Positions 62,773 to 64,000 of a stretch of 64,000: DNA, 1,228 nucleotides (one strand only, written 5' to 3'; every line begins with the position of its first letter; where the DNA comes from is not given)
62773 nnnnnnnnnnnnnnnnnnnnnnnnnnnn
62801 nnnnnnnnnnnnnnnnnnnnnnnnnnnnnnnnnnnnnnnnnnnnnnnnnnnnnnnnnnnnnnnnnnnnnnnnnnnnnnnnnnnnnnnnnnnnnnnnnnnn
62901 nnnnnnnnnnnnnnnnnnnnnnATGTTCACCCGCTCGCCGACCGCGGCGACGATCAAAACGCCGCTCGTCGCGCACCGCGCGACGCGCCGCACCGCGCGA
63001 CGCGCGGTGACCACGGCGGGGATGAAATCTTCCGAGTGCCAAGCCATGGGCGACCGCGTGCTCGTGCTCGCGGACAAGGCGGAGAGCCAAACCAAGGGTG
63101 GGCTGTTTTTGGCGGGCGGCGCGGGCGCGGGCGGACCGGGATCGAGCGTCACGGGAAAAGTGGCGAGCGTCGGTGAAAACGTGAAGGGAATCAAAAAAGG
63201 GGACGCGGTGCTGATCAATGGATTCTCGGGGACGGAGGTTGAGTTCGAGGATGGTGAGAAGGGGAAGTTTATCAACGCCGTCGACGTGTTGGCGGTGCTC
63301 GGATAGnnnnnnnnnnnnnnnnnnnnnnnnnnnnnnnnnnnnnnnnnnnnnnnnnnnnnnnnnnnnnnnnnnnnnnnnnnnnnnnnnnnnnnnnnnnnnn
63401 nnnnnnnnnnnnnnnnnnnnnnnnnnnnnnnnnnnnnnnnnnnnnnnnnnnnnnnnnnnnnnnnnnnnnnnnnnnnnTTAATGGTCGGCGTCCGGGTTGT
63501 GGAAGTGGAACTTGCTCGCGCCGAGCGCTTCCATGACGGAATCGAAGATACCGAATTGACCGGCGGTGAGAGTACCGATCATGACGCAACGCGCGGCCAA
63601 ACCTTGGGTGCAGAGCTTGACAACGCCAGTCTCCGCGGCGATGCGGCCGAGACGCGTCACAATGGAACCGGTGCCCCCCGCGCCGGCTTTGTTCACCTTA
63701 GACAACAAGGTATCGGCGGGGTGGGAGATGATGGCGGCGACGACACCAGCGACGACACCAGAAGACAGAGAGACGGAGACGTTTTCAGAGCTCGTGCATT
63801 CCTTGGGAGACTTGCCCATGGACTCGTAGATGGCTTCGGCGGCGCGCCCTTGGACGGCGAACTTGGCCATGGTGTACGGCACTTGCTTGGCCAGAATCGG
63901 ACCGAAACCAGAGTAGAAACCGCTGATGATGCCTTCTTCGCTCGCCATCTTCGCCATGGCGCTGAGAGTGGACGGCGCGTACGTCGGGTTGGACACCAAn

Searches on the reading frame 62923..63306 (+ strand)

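Call 4: search_protein_families(library=pfam, proteins=[window:62923-63306:+])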
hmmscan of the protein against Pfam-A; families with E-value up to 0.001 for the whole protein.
window:62923-63306:+ (127 aa): 2 families
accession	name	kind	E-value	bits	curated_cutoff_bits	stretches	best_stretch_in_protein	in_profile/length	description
PF00166.26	Cpn10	-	7.1e-13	48.8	21.1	1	40-125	3-92/93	Chaperonin 10 Kd subunit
PF08240.17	ADH_N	-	0.00022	21.9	23.5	1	72-106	36-70/104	Alcohol dehydrogenase GroES-like domain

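Call 5: search_protein_families(library=ncbifam, proteins=[window:62923-63306:+])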
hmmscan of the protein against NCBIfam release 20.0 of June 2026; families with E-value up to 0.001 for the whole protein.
window:62923-63306:+ (127 aa): 13 families
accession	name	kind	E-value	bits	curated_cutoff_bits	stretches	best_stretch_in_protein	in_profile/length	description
NF001531.0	PRK00364.2-2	subfamily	5.8e-10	39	96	1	40-126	4-93/94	co-chaperone GroES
NF001534.0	PRK00364.2-5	equivalog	9.6e-10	38.4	120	1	40-126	3-93/94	co-chaperone GroES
NF001530.0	PRK00364.1-6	equivalog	9e-09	35.2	136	1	32-126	4-102/104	co-chaperone GroES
NF001539.0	PRK00364.3-5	equivalog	1.7e-08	34.4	122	1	40-125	4-88/91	co-chaperone GroES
NF001537.0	PRK00364.3-3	equivalog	2.7e-08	33.9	109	1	40-126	4-85/86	co-chaperone GroES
NF001533.0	PRK00364.2-4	subfamily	3.1e-07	30.3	99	1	38-126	5-97/98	co-chaperone GroES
NF001538.0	PRK00364.3-4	equivalog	6.3e-07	29.5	142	1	37-125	4-89/92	co-chaperone GroES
NF001528.0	PRK00364.1-4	equivalog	9.9e-07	28.9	119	1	41-126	4-93/95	co-chaperone GroES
NF011106.0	PRK14533.1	equivalog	3.6e-06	26.8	128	1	40-124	4-87/91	co-chaperonin GroES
NF001532.0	PRK00364.2-3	equivalog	6.8e-06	26.1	130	1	41-126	4-93/94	co-chaperone GroES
NF001529.0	PRK00364.1-5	subfamily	2.9e-05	24.1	133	1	40-126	4-94/95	co-chaperone GroES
NF001526.0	PRK00364.1-1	subfamily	5.6e-05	23.3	130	1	41-126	5-95/96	co-chaperone GroES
NF001527.0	PRK00364.1-2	subfamily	0.0002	21.5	120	1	41-126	5-94/96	co-chaperone GroES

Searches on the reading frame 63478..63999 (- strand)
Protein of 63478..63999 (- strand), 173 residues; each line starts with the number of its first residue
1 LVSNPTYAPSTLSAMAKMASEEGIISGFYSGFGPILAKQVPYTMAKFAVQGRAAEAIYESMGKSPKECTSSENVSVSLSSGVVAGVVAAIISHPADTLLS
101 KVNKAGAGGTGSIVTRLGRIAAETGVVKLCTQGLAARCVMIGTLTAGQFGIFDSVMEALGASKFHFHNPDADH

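Call 28: search_protein_families(library=pfam, proteins=[window:63478-63999:-], max_evalue=0.001)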
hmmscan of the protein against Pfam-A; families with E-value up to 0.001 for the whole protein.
window:63478-63999:- (173 aa): 1 family
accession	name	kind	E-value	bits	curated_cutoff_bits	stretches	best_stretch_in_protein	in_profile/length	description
PF00153.32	Mito_carr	-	4.7e-16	58.7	22.3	2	72-160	3-93/96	Mitochondrial carrier protein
